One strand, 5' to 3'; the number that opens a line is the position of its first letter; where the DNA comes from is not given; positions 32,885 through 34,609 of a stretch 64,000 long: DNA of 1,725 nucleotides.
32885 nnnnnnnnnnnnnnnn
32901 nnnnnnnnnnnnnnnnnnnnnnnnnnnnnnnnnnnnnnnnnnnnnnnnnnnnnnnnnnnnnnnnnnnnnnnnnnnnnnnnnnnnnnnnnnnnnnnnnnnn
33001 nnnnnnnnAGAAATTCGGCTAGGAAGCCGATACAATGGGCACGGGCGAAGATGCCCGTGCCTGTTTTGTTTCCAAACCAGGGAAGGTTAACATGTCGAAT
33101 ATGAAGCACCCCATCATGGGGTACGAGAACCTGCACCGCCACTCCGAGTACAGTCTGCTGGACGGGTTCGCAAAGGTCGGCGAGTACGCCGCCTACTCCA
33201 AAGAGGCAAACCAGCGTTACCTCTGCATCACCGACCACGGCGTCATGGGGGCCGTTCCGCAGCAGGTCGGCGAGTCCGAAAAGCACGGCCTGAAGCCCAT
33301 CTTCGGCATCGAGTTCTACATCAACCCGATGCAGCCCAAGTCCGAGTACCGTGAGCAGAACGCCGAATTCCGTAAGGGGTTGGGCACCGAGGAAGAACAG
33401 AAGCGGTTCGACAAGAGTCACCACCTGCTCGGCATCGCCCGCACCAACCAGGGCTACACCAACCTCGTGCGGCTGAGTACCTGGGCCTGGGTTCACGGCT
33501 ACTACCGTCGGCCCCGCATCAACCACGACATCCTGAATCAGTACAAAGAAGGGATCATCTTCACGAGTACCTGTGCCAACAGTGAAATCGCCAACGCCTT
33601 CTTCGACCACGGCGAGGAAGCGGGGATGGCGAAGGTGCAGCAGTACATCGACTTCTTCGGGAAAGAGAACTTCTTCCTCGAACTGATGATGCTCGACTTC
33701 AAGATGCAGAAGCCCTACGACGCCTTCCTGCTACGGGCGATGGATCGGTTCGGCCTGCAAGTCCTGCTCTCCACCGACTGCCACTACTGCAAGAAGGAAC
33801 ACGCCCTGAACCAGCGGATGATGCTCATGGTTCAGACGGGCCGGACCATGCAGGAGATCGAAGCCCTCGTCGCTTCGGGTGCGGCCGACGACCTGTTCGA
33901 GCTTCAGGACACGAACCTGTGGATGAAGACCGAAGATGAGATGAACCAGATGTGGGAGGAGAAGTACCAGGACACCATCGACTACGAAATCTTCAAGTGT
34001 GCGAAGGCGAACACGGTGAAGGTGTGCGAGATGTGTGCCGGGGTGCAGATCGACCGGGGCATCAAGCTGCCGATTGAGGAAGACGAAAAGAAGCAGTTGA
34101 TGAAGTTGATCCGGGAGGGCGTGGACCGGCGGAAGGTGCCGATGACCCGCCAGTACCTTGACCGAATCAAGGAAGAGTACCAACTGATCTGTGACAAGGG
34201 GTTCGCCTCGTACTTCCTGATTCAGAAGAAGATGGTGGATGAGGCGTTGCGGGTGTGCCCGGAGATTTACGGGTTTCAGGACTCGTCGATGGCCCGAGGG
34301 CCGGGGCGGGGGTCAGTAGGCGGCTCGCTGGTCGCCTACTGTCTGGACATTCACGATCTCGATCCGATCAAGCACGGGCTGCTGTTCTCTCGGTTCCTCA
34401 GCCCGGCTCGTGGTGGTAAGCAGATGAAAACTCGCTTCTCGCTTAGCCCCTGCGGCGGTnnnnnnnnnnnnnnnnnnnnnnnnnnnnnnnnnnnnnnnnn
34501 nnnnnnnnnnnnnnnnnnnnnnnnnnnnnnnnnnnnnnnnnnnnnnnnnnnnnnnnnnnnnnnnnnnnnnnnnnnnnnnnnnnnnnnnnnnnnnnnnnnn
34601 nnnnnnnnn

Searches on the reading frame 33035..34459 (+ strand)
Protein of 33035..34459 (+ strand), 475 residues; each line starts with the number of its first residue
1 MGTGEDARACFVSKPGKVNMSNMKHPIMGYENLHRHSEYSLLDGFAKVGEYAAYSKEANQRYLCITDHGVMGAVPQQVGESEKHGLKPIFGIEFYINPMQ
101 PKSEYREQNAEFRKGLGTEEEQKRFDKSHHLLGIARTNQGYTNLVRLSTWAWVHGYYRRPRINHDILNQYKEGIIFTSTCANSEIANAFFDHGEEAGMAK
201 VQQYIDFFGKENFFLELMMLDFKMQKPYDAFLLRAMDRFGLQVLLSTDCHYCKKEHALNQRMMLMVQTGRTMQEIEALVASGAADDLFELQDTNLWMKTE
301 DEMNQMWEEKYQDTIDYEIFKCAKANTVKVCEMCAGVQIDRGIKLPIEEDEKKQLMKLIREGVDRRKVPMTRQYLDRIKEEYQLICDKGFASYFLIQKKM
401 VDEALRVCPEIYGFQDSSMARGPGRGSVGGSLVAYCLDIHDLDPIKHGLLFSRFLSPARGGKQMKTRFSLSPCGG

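Call 8: search_protein_families(library=pfam, proteins=[window:33035-34459:+], max_evalue=0.01)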
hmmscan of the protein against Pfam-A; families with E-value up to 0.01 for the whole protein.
window:33035-34459:+ (475 aa): 2 families
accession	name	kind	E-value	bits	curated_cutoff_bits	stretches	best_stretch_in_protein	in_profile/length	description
PF02811.25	PHP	-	3.1e-36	125.6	26.4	1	33-218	2-162/164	PHP domain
PF07733.18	DNA_pol3_alpha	-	4.8e-24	85.8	23.9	1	354-459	2-98/260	Bacterial DNA polymerase III alpha NTPase domain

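Call 9: search_protein_families(library=phrogs, proteins=[window:33035-34459:+], max_evalue=0.001)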
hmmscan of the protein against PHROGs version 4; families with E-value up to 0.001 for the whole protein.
window:33035-34459:+ (475 aa): 5 families
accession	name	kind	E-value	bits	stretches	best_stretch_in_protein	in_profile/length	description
phrog_405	-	DNA, RNA and nucleotide metabolism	1.6e-104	351.9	1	18-459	32-439/1190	DNA polymerase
phrog_7513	-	unknown function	2.2e-61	209.1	2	26-343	7-308/461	-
phrog_13169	-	DNA, RNA and nucleotide metabolism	1.1e-20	74.9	1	35-458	8-412/463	DNA polymerase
phrog_11165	-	DNA, RNA and nucleotide metabolism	3.2e-14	52.9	1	352-459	12-115/782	DNA polymerase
phrog_21652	-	DNA, RNA and nucleotide metabolism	6e-06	26.1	1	427-459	36-68/476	DNA polymerase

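Call 11: search_dna_similar(query=window:33035-34459:+, collection=phages, mode=protein, max_rows=20)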
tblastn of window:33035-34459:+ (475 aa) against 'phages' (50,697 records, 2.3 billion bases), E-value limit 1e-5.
Records with a match: 1412; places in all: 1412; records where one place covers at least 80% of the query: 913.
Best place of each record, by identity: <60% 1412.
By first word of the organism name: Pseudomonas 299; Mycobacterium 282; Streptomyces 211; Gordonia 131; Bacillus 99; Bacteriophage 45; Staphylococcus 45; Microbacterium 36; Escherichia 31; Rhodococcus 22; and 56 more.
By host as written in the record: Mycobacterium smegmatis mc2 155 204; Pseudomonas aeruginosa 117; - 100; Pseudomonas aeruginosa PAO1 86; Streptomyces griseus ATCC 10137 81; Gordonia terrae 3612 65; Streptomyces lividans JI 1326 44; Mycobacterium smegmatis mc#155 37; and 233 more.
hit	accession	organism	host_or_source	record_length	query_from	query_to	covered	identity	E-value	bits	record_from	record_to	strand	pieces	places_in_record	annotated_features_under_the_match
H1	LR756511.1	uncultured phage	metagenomic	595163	20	459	93%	46.6%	2e-124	405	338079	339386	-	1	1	record has no annotation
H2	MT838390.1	Bacteriophage sp.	human fecal samples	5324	2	459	96%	31.0%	2e-60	219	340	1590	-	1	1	record has no annotation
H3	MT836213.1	Bacteriophage sp.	human fecal samples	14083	28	459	91%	32.9%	9e-59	214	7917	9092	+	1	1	record has no annotation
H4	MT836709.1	Bacteriophage sp.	human fecal samples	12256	30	459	91%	32.3%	1e-60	220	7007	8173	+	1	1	record has no annotation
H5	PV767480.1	Rossellomorea phage phiT1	Rossellomorea aquimaris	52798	28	460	91%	31.9%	2e-45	176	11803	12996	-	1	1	DNA polymerase III subunit alpha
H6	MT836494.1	Bacteriophage sp.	human fecal samples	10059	28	459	91%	32.0%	8e-59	214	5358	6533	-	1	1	record has no annotation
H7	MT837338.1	Bacteriophage sp.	human fecal samples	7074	28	459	91%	31.9%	1e-63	229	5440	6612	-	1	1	record has no annotation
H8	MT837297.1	Bacteriophage sp.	human fecal samples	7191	28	459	91%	31.7%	7e-56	206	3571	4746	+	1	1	record has no annotation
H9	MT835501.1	Bacteriophage sp.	human fecal samples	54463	28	459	91%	31.1%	9e-56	206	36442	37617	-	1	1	record has no annotation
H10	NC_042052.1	Streptomyces phage Hydra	Streptomyces griseus ATCC 10137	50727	12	459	94%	29.9%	3e-49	187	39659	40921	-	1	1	DNA polymerase | hypothetical protein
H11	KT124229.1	Streptomyces phage Hydra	Streptomyces griseus ATCC 10137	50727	12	459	94%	29.9%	3e-49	187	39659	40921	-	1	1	DnaE-like DNA polymerase III alpha | hypothetical protein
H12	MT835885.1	Bacteriophage sp.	human fecal samples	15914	27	459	91%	30.9%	2e-57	210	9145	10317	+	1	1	record has no annotation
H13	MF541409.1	Streptomyces phage Oliynyk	Streptomyces xanthochromogenes NRRL ...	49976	12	459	94%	29.7%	6e-49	186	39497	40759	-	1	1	DnaE-like DNA polymerase III alpha | hypothetical protein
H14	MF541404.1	Streptomyces phage BryanRecycles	Streptomyces griseus ATCC 10137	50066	12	459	94%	29.7%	6e-49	186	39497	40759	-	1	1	DnaE-like DNA polymerase III alpha | hypothetical protein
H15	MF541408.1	Streptomyces phage Jash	Streptomyces griseus ATCC 10137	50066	12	459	94%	29.7%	6e-49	186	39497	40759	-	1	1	DnaE-like DNA polymerase III alpha | hypothetical protein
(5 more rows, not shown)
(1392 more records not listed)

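Call 15: get_annotated_region(hit=H1, flank=20000)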
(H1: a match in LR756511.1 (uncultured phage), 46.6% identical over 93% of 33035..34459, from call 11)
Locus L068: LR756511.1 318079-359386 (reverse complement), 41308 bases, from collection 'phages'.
description: uncultured phage genome assembly, chromosome: 1.
organism: uncultured phage (NCBI taxid 278008)
taxonomy: Viruses; environmental samples
host: -; source: metagenomic; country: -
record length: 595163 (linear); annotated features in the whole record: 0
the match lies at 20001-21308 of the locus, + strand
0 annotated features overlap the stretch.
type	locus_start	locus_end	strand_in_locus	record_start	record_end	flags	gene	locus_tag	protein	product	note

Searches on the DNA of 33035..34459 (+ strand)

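Call 26: search_rna_families(source=L068, start=17000, end=19000, threshold=gathering, show_alignments=1)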
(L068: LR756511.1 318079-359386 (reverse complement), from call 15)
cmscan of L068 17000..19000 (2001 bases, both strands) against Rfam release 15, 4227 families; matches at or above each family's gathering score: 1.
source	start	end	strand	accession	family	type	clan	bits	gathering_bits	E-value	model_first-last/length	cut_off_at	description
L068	17755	18109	+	RF00023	tmRNA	Gene;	CL00001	122.2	47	9.3e-49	1-374/374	no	transfer-messenger RNA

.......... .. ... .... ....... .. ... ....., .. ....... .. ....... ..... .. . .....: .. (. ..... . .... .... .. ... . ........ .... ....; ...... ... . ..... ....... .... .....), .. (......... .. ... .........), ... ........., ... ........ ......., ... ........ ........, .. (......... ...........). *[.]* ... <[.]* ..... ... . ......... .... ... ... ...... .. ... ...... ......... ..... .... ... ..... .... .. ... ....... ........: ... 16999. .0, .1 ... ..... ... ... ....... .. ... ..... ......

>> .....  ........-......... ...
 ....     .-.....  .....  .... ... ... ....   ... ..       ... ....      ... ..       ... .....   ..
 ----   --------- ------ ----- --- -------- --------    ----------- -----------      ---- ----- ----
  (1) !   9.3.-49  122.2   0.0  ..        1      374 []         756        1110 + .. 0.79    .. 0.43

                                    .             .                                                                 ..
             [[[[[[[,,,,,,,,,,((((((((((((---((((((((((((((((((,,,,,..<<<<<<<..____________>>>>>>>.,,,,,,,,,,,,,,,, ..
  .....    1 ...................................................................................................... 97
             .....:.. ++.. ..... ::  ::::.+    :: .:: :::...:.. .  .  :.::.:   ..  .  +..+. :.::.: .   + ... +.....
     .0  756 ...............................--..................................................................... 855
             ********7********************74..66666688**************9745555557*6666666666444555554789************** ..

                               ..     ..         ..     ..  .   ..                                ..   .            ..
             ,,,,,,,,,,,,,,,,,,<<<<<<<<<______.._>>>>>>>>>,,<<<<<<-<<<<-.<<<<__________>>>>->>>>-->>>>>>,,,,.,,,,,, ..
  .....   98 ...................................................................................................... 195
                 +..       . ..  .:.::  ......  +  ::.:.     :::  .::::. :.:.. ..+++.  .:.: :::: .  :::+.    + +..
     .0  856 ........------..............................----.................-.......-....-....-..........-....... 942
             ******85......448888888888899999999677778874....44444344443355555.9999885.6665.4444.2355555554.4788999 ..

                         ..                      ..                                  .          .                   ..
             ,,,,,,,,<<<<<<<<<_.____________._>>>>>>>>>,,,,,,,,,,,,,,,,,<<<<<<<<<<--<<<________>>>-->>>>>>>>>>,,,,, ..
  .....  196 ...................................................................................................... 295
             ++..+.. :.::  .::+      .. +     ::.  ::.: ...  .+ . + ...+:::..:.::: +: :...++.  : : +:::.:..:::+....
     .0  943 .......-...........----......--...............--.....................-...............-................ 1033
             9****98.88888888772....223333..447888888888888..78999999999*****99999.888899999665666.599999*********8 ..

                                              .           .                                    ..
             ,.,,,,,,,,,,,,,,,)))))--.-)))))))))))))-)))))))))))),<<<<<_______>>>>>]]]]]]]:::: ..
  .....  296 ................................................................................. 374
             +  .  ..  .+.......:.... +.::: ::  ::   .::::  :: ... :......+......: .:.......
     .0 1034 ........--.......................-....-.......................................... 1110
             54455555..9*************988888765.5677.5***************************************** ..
